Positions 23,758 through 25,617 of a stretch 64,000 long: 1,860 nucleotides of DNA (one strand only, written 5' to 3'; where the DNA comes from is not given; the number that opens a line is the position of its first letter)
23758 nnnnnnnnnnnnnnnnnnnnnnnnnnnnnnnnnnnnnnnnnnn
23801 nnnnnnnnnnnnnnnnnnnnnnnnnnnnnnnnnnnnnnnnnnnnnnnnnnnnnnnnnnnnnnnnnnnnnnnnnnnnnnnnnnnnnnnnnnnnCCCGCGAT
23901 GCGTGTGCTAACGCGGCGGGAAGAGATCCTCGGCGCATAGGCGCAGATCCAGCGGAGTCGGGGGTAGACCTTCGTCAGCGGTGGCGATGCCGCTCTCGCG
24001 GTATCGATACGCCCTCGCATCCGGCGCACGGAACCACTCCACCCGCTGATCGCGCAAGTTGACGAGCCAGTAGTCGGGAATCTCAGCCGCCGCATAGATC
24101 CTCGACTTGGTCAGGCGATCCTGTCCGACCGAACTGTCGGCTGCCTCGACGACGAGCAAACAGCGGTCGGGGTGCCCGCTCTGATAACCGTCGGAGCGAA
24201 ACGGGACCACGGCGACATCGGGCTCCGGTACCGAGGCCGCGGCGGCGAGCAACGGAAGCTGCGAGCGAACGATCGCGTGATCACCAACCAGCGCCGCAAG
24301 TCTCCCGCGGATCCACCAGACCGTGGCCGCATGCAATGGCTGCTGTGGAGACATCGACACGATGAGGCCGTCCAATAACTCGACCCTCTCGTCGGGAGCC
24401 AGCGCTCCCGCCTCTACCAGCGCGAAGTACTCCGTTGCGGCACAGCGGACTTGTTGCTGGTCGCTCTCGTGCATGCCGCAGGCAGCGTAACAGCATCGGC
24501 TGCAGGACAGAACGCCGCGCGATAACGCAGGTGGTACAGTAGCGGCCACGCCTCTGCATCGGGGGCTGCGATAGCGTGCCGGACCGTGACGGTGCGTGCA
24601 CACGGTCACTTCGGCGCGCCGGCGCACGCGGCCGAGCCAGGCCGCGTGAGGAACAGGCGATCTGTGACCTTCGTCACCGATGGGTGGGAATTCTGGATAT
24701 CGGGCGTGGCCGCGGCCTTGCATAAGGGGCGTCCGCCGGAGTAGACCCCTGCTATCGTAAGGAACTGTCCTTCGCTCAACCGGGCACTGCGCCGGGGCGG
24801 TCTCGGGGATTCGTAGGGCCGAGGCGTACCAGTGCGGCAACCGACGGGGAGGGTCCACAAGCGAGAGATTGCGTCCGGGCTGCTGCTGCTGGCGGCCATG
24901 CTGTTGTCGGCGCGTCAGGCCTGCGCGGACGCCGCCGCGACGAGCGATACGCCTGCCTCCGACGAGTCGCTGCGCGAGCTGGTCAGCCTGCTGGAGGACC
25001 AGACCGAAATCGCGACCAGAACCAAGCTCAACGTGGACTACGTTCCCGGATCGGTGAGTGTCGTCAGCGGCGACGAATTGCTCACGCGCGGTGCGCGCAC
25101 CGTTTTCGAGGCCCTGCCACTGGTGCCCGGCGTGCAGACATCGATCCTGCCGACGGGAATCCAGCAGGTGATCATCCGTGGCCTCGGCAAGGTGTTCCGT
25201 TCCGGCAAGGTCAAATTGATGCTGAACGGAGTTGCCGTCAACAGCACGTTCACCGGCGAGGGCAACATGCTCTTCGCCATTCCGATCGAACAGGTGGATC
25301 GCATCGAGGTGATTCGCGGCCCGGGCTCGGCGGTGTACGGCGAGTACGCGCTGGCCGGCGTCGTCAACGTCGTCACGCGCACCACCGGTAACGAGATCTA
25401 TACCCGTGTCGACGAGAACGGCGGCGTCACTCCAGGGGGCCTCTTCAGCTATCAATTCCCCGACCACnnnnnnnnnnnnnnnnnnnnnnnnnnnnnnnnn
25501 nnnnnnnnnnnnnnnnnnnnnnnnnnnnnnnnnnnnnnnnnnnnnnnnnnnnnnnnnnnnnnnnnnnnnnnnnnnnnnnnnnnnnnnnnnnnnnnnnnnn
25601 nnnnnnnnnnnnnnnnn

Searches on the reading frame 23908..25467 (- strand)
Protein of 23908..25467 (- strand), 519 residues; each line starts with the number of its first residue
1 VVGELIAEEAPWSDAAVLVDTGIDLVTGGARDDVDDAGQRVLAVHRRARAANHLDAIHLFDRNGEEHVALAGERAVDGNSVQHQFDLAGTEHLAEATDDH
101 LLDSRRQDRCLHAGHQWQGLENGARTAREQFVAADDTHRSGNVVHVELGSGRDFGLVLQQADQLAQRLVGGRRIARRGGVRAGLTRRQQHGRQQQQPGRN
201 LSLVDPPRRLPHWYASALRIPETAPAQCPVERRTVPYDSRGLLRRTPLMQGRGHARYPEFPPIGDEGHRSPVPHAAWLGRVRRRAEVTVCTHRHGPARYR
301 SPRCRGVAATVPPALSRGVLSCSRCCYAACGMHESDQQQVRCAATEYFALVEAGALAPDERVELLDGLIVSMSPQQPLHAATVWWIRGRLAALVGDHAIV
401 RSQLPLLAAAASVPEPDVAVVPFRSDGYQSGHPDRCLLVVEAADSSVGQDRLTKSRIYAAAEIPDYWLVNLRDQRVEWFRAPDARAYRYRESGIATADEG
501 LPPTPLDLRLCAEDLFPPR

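Call 15: search_protein_families(library=pfam, proteins=[window:23908-25467:-], max_evalue=0.01)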
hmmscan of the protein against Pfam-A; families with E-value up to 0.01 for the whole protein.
window:23908-25467:- (519 aa): 1 family
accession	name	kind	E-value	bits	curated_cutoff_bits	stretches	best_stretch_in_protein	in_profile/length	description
PF05685.18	Uma2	-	1.7e-23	83.4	27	1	349-502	6-159/172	Putative restriction endonuclease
